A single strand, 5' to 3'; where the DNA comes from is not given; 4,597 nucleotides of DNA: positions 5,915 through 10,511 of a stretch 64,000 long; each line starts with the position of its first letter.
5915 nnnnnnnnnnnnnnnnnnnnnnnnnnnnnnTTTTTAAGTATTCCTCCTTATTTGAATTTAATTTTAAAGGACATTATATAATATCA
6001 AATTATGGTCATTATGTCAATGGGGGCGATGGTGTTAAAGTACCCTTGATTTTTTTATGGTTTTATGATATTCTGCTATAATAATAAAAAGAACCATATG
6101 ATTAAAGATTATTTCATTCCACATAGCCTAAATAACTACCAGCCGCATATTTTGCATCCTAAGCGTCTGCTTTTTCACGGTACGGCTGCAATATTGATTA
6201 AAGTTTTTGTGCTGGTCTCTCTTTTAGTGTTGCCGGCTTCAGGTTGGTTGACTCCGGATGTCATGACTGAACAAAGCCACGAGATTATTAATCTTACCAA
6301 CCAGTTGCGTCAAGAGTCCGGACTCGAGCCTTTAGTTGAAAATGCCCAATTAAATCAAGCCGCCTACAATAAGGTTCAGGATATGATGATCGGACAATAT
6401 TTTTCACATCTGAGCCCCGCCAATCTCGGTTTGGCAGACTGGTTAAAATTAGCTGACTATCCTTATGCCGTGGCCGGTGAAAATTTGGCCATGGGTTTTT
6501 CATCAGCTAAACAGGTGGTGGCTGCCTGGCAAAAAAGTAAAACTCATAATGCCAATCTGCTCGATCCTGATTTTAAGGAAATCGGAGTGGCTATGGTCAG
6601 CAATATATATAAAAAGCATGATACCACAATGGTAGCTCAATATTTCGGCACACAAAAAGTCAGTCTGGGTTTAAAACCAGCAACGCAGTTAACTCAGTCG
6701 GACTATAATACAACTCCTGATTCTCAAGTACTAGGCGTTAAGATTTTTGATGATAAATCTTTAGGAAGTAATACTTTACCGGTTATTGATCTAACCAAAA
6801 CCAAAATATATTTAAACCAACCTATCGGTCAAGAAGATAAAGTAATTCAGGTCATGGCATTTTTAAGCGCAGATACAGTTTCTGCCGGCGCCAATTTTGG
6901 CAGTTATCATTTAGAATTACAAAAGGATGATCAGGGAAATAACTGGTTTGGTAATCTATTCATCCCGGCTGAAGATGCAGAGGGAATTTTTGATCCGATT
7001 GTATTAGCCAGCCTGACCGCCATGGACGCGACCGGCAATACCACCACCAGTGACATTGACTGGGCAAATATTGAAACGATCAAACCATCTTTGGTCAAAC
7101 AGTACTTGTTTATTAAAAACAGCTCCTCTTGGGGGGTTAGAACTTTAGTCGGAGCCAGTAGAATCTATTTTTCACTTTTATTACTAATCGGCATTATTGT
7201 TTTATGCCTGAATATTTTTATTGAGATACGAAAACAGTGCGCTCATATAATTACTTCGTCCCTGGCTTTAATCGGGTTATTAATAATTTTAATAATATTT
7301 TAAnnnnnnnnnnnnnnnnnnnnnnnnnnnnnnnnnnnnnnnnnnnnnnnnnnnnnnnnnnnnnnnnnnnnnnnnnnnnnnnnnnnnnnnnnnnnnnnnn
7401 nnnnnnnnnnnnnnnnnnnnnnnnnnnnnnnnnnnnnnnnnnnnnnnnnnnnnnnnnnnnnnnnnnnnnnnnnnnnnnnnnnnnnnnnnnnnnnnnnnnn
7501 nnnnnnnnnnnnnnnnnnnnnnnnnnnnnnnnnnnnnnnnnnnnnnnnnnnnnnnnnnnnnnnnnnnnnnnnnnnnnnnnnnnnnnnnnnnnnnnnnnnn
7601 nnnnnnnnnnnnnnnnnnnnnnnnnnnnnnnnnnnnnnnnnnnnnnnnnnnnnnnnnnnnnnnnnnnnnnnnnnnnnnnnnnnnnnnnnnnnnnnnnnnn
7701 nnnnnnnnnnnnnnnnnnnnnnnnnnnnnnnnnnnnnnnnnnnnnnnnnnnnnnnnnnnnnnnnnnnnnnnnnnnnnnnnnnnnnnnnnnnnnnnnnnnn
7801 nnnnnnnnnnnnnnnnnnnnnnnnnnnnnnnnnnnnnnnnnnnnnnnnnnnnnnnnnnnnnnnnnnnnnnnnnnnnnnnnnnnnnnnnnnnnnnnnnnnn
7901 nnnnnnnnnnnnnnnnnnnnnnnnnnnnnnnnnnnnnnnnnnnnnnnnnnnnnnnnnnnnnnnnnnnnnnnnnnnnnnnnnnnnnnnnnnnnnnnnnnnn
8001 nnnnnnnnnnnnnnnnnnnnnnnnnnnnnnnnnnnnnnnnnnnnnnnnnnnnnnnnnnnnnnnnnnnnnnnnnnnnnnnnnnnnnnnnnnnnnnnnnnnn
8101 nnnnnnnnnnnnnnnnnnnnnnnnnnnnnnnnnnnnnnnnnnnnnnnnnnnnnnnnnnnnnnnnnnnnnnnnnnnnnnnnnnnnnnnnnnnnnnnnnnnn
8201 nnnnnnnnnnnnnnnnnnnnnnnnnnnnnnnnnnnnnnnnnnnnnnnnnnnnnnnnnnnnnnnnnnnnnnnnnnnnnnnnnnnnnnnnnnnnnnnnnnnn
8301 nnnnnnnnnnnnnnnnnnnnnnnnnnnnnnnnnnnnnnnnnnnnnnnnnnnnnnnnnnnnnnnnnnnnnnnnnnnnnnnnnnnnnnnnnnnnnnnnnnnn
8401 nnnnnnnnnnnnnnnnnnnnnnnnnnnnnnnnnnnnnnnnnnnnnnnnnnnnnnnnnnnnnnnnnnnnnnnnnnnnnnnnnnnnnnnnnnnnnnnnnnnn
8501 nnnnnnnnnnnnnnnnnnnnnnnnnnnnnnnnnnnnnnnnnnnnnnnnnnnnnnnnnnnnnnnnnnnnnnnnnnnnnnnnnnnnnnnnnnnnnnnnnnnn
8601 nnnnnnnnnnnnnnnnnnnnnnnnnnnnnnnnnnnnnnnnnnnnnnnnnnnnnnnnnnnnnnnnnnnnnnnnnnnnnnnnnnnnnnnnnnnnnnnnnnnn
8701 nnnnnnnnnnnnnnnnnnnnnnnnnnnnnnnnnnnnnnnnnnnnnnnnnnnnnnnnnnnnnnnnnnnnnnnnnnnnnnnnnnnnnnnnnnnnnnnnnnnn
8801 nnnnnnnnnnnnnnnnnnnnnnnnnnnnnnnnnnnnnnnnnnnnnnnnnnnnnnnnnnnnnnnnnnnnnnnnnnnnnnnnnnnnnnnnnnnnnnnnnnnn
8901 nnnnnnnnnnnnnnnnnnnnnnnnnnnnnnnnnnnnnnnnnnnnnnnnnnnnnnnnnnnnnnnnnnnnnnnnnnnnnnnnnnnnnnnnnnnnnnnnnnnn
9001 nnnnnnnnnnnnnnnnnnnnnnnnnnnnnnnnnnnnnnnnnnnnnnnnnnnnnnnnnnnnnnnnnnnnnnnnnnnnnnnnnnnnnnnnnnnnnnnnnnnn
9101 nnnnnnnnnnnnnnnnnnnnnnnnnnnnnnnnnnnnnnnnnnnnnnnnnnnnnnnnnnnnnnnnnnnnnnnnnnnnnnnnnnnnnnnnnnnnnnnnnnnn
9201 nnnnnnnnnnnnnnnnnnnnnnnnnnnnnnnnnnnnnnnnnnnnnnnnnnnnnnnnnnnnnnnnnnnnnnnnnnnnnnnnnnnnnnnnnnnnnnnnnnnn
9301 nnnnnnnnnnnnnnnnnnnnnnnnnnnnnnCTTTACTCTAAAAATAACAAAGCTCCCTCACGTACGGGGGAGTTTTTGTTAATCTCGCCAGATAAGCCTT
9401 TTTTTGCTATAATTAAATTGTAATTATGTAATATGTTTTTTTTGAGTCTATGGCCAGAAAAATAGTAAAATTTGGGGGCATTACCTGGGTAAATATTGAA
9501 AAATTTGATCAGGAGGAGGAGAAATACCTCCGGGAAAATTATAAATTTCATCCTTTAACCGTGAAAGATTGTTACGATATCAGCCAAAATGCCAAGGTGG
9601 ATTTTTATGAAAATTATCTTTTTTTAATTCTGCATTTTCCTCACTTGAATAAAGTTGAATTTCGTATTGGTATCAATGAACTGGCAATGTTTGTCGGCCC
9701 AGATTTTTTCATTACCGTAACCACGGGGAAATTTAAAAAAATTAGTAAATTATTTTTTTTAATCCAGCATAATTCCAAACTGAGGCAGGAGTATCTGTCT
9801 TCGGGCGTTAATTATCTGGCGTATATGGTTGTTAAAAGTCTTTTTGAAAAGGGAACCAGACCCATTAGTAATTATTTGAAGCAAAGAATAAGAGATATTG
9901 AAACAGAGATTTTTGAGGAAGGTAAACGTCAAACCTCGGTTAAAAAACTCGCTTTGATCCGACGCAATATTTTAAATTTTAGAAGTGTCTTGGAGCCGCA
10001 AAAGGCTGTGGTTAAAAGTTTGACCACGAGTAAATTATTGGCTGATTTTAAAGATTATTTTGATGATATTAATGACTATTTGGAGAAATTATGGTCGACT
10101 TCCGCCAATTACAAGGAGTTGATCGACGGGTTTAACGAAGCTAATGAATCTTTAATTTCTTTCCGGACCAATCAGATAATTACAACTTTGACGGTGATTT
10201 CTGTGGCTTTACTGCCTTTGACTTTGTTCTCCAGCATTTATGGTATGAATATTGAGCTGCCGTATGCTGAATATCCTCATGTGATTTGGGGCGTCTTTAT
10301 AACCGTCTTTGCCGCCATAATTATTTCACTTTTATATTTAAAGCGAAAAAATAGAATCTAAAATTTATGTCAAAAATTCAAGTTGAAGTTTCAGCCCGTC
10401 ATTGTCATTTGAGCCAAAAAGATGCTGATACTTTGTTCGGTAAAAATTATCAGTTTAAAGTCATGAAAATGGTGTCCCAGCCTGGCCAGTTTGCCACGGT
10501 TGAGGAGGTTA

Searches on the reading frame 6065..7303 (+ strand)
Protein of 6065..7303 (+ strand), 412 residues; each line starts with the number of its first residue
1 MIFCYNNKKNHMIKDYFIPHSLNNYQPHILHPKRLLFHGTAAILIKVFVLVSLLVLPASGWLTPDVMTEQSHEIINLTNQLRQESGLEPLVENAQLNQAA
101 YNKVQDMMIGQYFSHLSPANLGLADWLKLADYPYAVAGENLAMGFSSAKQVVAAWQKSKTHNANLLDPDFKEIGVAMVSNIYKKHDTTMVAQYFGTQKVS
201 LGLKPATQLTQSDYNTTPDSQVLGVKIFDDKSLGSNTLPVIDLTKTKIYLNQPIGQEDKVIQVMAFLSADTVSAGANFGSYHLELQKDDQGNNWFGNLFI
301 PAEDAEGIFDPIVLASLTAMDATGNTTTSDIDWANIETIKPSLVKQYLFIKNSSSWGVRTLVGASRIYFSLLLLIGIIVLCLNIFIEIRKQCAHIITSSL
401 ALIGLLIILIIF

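Call 44: search_protein_families(library=pfam, proteins=[window:6065-7303:+], max_evalue=0.00001)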
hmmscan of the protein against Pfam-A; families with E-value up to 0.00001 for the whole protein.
window:6065-7303:+ (412 aa): 1 family
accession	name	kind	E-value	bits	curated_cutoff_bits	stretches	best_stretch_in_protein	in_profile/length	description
PF00188.32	CAP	-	3.2e-17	63.9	21.1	1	76-182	2-107/117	Cysteine-rich secretory protein family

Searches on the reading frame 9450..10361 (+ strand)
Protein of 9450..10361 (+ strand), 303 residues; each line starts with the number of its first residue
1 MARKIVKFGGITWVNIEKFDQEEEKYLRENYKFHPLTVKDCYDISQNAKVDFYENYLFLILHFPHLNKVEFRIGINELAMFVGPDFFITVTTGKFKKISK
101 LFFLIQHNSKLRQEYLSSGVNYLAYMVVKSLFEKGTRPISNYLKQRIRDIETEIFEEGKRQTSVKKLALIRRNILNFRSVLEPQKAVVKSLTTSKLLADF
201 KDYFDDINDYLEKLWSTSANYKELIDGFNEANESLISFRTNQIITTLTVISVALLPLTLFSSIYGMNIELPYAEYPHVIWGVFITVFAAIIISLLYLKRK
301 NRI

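Call 44: search_protein_families(library=pfam, proteins=[window:9450-10361:+], max_evalue=0.00001)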
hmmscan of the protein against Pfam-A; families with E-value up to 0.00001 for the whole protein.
window:9450-10361:+ (303 aa): 1 family
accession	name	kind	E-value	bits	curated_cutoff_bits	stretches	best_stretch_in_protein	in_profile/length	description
PF01544.23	CorA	-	1.1e-51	176.4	27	1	10-299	3-292/292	CorA-like Mg2+ transporter protein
